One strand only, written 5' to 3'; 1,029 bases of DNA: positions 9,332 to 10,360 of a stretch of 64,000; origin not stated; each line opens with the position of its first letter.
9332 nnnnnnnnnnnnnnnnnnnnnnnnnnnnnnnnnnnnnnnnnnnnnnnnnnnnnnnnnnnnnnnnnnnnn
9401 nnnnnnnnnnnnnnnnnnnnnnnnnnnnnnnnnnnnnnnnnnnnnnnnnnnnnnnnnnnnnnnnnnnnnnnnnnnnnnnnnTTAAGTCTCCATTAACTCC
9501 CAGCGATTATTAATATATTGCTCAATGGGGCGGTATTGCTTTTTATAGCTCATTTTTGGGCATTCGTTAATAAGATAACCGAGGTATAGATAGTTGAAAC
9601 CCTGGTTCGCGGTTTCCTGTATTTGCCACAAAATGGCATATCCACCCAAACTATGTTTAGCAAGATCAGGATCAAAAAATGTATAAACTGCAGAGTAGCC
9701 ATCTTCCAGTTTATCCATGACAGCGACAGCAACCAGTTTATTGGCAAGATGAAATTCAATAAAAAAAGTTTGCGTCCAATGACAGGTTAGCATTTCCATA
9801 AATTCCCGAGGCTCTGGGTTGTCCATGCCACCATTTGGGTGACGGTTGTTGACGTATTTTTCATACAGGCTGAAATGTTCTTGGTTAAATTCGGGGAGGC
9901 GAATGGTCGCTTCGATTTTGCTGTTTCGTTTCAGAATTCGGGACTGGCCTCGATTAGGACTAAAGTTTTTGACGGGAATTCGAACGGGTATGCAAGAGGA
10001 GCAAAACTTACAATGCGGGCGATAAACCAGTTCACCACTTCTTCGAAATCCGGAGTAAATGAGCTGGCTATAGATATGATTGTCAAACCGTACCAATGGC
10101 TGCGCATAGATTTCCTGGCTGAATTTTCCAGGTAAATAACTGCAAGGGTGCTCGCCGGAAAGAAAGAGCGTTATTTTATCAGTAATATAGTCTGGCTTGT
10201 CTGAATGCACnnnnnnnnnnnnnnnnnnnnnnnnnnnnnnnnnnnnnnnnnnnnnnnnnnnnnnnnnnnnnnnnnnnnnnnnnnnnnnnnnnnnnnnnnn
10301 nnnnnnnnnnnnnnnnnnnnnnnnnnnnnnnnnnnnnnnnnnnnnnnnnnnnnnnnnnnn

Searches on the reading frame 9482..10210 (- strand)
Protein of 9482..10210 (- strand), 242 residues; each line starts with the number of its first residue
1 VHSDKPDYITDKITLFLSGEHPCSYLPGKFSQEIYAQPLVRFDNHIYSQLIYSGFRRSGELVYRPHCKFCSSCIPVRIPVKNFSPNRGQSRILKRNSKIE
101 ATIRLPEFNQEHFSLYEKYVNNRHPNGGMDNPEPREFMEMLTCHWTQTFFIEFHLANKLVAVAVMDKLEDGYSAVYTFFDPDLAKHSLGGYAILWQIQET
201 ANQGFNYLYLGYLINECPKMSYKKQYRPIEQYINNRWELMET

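Call 6: search_protein_families(library=pfam, proteins=[window:9482-10210:-], max_evalue=0.001)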
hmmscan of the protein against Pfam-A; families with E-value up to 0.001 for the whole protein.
window:9482-10210:- (242 aa): 3 families
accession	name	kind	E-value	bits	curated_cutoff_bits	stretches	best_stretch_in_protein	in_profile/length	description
PF04377.21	ATE_C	-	9.1e-43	146.2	25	1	111-231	1-120/122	Arginine-tRNA-protein transferase, C terminus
PF04376.19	ATE_N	-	9.8e-22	77.4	27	1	21-90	1-71/72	Arginine-tRNA-protein transferase, N terminus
PF13480.13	Acetyltransf_6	-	9.1e-05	23.1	22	1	115-212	34-136/143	Acetyltransferase (GNAT) domain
